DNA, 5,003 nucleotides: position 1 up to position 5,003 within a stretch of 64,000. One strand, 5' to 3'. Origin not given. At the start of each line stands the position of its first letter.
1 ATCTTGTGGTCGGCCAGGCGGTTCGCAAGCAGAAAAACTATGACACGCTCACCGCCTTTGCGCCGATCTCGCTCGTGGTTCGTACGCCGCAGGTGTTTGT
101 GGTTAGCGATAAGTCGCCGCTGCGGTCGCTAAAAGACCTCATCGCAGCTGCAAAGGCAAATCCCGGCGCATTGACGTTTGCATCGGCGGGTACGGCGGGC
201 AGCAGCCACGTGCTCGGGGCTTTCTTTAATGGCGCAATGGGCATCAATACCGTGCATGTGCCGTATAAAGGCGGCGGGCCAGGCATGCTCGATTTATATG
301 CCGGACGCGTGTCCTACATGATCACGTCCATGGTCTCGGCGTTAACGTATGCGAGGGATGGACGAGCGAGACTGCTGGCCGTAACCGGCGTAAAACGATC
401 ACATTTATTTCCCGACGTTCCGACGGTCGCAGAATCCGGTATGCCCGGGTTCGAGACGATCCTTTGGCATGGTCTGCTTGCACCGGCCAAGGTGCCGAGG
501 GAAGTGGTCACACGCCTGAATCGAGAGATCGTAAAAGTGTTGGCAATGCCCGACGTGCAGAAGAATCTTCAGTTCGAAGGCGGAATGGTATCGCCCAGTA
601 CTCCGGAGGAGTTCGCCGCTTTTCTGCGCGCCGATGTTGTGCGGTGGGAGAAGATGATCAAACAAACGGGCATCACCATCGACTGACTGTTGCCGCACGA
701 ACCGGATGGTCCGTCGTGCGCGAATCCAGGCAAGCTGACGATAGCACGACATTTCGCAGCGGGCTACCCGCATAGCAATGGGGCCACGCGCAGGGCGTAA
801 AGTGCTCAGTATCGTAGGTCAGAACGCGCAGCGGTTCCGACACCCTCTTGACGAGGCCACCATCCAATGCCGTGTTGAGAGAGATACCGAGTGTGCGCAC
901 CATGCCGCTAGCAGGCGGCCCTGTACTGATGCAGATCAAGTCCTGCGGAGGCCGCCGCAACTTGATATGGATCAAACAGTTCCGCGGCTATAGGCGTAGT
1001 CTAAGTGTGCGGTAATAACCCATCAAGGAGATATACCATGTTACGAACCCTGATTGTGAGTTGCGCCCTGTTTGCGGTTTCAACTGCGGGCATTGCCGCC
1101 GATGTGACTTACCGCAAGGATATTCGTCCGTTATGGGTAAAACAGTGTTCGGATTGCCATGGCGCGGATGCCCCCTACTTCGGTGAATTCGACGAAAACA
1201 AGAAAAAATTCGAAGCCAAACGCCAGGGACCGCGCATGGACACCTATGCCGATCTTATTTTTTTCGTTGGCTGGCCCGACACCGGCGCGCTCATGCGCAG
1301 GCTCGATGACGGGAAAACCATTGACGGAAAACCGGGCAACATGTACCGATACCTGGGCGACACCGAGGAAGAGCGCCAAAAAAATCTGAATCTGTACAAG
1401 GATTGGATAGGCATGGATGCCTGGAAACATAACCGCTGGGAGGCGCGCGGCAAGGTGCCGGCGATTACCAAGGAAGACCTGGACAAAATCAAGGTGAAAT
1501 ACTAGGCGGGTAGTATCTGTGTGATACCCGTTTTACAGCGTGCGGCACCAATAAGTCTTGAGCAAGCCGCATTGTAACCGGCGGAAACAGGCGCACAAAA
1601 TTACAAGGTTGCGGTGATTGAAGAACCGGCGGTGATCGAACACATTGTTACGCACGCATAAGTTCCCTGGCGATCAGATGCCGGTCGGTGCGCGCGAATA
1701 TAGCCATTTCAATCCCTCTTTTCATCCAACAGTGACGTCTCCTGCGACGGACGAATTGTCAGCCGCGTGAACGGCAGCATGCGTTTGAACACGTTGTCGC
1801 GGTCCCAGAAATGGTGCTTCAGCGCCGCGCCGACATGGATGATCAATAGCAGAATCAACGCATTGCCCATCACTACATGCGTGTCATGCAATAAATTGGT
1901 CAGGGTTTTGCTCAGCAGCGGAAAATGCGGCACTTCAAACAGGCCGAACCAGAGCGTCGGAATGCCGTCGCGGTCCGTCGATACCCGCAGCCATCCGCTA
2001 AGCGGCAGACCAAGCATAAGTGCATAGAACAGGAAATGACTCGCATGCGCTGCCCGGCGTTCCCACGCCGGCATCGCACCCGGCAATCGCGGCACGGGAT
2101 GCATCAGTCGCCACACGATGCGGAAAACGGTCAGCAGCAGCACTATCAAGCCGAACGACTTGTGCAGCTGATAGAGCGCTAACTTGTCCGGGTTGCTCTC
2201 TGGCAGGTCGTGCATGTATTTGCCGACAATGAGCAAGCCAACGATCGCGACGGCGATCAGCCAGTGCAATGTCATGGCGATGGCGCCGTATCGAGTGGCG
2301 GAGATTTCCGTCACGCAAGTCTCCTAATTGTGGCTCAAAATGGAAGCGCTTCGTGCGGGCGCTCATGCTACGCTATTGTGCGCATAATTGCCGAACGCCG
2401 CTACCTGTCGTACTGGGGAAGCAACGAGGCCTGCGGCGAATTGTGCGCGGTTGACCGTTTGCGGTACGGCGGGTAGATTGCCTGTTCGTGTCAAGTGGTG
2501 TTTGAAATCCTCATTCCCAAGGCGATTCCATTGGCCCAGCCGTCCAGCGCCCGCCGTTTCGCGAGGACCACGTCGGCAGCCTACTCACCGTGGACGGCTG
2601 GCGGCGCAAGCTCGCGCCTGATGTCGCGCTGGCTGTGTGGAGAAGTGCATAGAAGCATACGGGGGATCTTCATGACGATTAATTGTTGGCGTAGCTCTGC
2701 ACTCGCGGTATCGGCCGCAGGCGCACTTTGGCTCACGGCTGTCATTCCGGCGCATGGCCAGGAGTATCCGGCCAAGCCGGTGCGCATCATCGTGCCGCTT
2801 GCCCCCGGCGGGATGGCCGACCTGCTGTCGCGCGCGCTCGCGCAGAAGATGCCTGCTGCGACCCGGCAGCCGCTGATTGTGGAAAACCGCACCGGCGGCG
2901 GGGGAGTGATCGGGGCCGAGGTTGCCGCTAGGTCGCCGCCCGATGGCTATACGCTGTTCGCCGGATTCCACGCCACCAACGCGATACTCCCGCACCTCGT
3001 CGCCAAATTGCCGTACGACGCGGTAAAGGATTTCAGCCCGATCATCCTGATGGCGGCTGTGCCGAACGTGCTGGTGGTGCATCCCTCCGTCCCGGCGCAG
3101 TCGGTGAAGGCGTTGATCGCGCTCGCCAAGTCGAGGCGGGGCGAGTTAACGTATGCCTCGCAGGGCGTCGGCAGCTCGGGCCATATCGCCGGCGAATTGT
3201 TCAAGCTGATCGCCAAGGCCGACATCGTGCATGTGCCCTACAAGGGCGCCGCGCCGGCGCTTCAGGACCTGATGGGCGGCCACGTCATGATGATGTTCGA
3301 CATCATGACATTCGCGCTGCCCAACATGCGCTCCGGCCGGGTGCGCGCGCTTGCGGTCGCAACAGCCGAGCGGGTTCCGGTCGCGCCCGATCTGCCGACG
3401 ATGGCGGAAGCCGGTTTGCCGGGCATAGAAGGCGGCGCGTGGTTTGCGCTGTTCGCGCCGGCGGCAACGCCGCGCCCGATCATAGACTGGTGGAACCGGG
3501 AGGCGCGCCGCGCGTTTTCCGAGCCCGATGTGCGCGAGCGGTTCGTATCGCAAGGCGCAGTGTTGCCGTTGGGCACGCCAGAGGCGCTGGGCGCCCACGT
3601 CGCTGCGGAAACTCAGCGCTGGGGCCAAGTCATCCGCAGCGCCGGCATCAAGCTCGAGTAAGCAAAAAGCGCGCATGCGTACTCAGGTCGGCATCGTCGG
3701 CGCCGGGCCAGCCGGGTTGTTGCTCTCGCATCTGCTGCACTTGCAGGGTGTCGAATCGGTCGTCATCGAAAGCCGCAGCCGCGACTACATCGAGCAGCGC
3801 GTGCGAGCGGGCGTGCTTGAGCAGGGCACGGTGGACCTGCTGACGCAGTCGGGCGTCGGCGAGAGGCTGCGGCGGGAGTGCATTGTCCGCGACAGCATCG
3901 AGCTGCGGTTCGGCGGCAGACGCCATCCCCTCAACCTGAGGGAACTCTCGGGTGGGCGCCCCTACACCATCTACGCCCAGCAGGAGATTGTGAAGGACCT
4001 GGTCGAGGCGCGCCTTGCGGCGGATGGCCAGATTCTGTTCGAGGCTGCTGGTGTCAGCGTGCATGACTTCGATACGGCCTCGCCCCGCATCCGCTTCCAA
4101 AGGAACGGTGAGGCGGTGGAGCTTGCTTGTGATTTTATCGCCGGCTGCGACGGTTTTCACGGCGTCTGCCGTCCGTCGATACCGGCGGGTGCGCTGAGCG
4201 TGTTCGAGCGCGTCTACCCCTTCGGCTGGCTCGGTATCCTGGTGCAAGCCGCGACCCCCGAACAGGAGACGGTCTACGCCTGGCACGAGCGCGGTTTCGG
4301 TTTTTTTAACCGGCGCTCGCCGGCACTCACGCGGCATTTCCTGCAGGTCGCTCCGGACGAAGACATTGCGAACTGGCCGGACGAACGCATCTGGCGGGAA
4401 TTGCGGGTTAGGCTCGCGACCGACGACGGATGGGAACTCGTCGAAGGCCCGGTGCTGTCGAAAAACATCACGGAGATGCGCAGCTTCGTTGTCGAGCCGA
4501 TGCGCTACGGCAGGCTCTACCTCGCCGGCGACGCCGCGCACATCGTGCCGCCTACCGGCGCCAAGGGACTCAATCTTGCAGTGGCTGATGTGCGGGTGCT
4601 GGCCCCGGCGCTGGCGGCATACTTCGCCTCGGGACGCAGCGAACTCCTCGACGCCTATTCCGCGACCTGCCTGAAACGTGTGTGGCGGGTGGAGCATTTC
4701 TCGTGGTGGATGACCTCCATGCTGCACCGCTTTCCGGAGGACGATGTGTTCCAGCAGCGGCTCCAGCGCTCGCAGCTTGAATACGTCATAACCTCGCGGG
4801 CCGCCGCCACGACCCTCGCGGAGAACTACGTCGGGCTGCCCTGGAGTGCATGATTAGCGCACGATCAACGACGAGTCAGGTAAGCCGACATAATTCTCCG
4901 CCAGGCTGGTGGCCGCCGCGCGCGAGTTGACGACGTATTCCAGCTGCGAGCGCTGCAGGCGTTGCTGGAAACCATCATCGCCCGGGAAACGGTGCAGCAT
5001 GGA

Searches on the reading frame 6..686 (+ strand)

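Call 15: search_protein_families(library=pfam, proteins=[window:6-686:+], max_evalue=0.01)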
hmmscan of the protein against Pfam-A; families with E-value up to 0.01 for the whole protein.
window:6-686:+ (226 aa): 1 family
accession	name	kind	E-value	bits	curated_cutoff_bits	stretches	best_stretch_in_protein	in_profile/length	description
PF03401.19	TctC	-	4.2e-50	171.2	27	1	9-222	60-273/274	Tripartite tricarboxylate transporter family receptor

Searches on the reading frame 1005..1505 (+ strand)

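Call 15: search_protein_families(library=pfam, proteins=[window:1005-1505:+], max_evalue=0.01)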
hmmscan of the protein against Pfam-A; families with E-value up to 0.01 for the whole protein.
window:1005-1505:+ (166 aa): 1 family
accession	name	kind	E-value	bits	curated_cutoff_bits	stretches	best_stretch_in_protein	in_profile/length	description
PF22297.1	PccH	-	1.6e-62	209.9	24.4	1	35-166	1-133/133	PccH Cytochrome c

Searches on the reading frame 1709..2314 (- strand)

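Call 15: search_protein_families(library=pfam, proteins=[window:1709-2314:-], max_evalue=0.01)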
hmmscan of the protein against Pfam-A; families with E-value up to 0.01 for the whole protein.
window:1709-2314:- (201 aa): 2 families
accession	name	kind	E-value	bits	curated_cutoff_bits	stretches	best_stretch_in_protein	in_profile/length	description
PF01292.26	Ni_hydr_CYTB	-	1.3e-32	113.5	30.1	1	8-181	1-178/179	Prokaryotic cytochrome b561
PF03188.21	Cytochrom_B561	-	0.0025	18.5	23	0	14-85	35-107/137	Eukaryotic cytochrome b561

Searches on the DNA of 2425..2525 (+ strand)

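Call 38: search_dna_similar(query=window:2425-2525:+, collection=plasmids, mode=distant, max_evalue=1, max_rows=20)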
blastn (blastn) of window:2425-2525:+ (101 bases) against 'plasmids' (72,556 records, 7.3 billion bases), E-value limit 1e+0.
Records with a match: 1; places in all: 1; records where one place covers at least 80% of the query: 0.
Best place of each record, by identity: 90-95% 1.
By first word of the organism name: Mycobacterium 1.
By predicted mobility (MOB-suite, as given by PLSDB): non-mobilizable 1.
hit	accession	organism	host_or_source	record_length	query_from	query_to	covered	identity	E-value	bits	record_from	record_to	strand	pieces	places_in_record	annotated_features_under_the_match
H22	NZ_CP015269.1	Mycobacterium intracellulare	cell culture,heated-cooler unit water ...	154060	58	87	30%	90.0%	2e-1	42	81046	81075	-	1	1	AAA family ATPase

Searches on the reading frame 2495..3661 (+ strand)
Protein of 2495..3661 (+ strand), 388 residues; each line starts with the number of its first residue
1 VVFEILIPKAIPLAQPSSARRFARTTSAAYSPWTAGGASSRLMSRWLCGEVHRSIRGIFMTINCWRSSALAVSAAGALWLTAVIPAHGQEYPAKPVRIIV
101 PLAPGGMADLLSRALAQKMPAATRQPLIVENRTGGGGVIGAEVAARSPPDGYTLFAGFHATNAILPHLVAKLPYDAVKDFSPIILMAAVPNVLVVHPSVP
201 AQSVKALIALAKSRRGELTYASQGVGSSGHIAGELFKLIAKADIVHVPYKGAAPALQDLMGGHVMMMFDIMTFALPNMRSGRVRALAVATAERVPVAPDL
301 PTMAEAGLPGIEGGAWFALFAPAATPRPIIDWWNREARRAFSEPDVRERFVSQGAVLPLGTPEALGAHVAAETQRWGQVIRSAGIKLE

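Call 15: search_protein_families(library=pfam, proteins=[window:2495-3661:+], max_evalue=0.01)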
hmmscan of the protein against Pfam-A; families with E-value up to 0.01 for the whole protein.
window:2495-3661:+ (388 aa): 1 family
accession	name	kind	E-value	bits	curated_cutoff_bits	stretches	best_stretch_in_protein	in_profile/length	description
PF03401.19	TctC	-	1.7e-63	215.2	27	1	112-384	2-273/274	Tripartite tricarboxylate transporter family receptor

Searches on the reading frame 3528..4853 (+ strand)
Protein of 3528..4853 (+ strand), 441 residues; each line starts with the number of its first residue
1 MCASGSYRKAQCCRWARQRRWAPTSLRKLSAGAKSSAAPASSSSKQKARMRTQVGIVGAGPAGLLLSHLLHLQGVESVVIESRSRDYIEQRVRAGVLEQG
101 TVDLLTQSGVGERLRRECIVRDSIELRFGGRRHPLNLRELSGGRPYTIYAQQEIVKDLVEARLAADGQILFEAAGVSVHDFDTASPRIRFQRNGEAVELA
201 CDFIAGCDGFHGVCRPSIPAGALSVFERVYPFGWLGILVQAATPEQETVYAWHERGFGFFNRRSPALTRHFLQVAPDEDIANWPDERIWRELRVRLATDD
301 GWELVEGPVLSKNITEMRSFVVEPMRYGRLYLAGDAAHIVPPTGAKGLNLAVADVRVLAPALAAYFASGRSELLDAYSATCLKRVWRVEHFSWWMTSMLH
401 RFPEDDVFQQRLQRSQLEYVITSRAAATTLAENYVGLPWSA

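Call 15: search_protein_families(library=pfam, proteins=[window:3528-4853:+], max_evalue=0.01)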
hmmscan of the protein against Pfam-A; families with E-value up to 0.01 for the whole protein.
window:3528-4853:+ (441 aa): 2 families
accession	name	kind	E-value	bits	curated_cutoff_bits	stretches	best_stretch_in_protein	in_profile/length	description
PF01494.25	FAD_binding_3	-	4.1e-85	286.5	22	1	51-392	1-349/349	FAD binding domain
PF13450.12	NAD_binding_8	-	0.00014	22.5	21.9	1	56-85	1-30/68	NAD(P)-binding Rossmann-like domain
